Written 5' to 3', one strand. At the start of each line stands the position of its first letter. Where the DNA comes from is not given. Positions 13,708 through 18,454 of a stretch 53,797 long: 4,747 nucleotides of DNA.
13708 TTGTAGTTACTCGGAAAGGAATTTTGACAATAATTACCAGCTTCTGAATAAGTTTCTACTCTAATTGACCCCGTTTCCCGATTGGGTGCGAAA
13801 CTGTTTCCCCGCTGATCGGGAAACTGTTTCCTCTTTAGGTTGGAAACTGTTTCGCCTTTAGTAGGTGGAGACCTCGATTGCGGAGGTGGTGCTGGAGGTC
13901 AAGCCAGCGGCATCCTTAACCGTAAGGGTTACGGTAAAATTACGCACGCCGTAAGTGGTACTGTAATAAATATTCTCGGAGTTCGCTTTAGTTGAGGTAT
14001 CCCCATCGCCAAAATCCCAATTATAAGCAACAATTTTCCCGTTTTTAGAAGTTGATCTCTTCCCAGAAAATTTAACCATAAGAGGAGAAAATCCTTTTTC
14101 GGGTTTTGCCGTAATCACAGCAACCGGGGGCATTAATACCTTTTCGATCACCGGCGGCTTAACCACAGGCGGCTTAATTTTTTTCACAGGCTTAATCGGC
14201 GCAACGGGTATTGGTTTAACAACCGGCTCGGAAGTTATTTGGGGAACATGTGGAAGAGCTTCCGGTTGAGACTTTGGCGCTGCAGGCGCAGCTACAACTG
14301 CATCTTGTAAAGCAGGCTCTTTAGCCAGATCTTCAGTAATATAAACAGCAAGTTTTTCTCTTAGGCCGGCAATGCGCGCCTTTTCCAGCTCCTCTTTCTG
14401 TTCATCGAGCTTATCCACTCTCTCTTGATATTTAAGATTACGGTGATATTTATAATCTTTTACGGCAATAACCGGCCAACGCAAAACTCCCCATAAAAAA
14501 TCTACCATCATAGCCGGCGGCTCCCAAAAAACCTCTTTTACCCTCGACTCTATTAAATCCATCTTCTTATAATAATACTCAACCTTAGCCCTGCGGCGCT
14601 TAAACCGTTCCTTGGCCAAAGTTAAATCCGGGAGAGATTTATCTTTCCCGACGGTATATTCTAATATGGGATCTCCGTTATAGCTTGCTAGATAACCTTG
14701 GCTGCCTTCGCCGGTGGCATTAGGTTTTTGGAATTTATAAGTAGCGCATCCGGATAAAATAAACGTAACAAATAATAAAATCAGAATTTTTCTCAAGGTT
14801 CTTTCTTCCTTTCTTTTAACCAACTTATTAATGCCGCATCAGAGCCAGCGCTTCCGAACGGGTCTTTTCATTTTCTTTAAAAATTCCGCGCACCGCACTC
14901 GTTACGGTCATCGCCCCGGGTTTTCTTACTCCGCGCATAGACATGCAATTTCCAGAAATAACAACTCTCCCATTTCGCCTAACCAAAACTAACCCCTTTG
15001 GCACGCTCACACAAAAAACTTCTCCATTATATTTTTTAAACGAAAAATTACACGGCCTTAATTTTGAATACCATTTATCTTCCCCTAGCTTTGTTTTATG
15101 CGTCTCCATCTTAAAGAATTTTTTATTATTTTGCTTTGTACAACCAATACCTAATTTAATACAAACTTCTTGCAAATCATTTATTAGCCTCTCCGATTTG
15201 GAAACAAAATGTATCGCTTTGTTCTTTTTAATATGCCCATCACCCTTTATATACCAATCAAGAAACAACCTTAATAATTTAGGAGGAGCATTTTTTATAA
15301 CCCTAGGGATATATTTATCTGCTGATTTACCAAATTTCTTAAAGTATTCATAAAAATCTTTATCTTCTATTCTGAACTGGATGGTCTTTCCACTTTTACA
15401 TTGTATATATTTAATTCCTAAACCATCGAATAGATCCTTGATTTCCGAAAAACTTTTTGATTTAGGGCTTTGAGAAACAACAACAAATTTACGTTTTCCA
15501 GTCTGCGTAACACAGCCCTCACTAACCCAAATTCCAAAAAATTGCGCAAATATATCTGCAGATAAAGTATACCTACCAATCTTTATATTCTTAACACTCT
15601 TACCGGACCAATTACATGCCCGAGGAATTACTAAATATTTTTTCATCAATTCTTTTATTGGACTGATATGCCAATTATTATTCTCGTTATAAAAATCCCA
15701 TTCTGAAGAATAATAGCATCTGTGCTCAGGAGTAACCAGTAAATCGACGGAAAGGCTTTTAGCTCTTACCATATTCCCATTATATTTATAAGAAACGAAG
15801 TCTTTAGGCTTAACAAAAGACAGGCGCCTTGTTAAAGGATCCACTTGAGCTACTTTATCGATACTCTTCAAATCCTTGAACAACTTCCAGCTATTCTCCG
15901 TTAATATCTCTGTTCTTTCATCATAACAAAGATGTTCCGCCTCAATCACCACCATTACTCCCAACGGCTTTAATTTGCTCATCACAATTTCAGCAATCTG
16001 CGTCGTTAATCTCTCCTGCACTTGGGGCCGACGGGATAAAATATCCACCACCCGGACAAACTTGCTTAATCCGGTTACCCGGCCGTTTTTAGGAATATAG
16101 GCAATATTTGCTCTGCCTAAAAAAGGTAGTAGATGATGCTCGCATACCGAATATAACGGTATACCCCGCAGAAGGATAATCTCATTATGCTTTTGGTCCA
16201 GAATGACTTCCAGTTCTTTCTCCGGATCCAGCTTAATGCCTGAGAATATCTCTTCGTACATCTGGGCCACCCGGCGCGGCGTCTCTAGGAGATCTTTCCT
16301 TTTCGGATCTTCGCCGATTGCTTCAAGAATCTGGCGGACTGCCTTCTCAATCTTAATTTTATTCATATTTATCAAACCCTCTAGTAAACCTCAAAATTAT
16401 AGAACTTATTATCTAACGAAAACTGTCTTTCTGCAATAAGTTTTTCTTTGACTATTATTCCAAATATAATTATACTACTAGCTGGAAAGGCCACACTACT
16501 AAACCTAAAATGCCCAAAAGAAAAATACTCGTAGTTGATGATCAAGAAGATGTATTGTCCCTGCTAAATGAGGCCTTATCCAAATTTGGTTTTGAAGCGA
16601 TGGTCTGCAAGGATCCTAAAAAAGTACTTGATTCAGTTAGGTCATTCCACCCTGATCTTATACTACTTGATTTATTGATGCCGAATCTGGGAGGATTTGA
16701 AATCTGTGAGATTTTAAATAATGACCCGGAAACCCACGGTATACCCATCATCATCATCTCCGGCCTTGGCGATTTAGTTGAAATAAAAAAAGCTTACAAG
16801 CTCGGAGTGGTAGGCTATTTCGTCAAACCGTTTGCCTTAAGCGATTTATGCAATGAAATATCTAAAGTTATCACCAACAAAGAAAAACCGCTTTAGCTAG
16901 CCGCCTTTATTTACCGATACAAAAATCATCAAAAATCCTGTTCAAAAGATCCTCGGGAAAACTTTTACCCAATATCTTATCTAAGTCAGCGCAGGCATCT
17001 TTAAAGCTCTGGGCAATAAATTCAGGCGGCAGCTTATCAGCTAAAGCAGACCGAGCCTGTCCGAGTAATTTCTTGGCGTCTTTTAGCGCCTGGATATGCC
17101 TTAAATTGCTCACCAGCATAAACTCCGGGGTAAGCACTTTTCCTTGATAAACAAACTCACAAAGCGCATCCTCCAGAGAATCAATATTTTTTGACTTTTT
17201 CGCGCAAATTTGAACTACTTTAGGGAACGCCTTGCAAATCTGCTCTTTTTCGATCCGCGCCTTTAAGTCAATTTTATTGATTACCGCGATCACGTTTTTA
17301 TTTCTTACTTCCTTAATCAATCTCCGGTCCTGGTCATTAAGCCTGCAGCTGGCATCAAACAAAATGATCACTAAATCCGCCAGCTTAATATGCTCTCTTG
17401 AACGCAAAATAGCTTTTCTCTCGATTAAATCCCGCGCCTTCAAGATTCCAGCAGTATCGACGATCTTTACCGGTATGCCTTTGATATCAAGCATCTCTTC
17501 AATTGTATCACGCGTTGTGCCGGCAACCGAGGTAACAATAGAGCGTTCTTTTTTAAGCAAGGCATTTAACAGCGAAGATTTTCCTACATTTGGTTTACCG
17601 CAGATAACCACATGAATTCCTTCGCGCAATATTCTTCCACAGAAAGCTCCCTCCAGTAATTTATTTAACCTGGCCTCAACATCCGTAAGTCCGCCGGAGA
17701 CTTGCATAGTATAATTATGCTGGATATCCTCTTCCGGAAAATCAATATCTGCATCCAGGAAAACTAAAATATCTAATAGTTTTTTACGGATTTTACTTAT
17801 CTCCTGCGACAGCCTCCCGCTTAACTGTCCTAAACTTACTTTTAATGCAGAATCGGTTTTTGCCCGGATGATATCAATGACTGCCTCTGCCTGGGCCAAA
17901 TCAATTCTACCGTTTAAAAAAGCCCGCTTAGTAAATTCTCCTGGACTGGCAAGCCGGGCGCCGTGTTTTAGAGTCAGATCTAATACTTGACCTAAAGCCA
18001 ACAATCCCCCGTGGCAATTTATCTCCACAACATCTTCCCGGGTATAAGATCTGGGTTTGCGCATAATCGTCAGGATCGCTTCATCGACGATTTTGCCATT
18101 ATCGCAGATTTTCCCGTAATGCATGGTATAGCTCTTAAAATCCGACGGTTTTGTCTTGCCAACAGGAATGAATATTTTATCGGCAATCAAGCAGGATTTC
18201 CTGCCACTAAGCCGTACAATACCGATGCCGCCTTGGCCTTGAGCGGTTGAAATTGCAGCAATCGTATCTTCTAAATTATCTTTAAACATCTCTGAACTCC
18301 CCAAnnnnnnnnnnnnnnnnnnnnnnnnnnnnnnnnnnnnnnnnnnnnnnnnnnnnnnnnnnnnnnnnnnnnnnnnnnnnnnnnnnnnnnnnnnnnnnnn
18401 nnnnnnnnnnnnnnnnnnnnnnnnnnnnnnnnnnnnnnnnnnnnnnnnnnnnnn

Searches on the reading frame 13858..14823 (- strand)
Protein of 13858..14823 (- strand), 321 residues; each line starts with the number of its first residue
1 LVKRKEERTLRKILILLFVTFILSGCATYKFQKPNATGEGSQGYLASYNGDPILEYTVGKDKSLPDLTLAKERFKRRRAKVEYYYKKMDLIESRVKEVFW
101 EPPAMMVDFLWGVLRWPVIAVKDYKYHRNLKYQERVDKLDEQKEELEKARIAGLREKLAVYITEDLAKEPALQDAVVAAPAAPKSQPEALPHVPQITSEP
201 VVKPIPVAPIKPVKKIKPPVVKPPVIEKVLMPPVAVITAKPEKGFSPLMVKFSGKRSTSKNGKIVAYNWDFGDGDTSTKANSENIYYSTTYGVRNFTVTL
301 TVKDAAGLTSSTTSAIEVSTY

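Call 11: search_protein_families(library=pfam, proteins=[window:13858-14823:-], max_evalue=0.001)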
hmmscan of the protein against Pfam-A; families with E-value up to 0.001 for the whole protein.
window:13858-14823:- (321 aa): 3 families
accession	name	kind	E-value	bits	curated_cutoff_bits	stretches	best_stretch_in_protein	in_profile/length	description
PF18911.6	PKD_4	-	6.7e-15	55.3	27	1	232-315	3-80/85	PKD domain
PF00801.26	PKD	-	1.5e-09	38.1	23.5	1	248-314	15-77/80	PKD domain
PF22352.2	K319L-like_PKD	-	0.00012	22.5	27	1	250-318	14-84/84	K319L-like, PKD domain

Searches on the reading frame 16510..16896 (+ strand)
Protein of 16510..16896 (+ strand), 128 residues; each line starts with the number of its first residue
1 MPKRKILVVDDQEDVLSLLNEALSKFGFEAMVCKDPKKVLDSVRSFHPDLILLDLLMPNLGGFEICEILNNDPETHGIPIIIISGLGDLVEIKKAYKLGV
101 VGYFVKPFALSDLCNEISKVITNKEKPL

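Call 11: search_protein_families(library=pfam, proteins=[window:16510-16896:+], max_evalue=0.001)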
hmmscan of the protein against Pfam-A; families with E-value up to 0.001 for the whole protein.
window:16510-16896:+ (128 aa): 1 family
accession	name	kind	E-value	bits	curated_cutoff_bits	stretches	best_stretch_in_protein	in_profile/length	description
PF00072.30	Response_reg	-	4.9e-25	88.3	30.2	1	6-117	1-110/111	Response regulator receiver domain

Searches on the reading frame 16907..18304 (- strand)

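Call 11: search_protein_families(library=pfam, proteins=[window:16907-18304:-], max_evalue=0.001)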
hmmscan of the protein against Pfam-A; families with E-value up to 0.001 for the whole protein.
window:16907-18304:- (465 aa): 12 families
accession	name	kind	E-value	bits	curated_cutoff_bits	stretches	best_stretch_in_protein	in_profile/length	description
PF12631.12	MnmE_helical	-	2e-54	185.4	40.1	1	136-462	1-211/211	MnmE helical domain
PF10396.14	TrmE_N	-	2.1e-41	141.3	29.8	1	14-133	1-117/117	GTP-binding protein TrmE N-terminus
PF01926.29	MMR_HSR1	-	4.8e-26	91.5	21.9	1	231-344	1-113/113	50S ribosome-binding GTPase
PF02421.24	FeoB_N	-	1.7e-11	44.3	27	1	231-380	2-155/156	Ferrous iron transport protein B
PF00350.29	Dynamin_N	-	2.8e-06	27.9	27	0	232-267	1-35/168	Dynamin family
PF00009.33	GTP_EFTU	-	5.3e-06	26.6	26.5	0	273-380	65-181/188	Elongation factor Tu GTP binding domain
PF16897.10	MMR_HSR1_Xtn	-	7.6e-05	23.1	35.2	1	319-381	39-100/106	C-terminal region of MMR_HSR1 domain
PF08477.19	Roc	-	0.0001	23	27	1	232-346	2-119/119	Ras of Complex, Roc, domain of DAPkinase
PF03193.22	RsgA_GTPase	-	0.00018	21.8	30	0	231-262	108-139/174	RsgA GTPase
PF04548.22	AIG1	-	0.00027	20.8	27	1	231-334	2-108/212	AIG1 family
PF00071.28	Ras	-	0.00049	20.2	21.6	0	232-354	2-125/162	Ras family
PF00493.29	MCM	-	0.00078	19.1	23.3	0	226-265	54-94/224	MCM P-loop domain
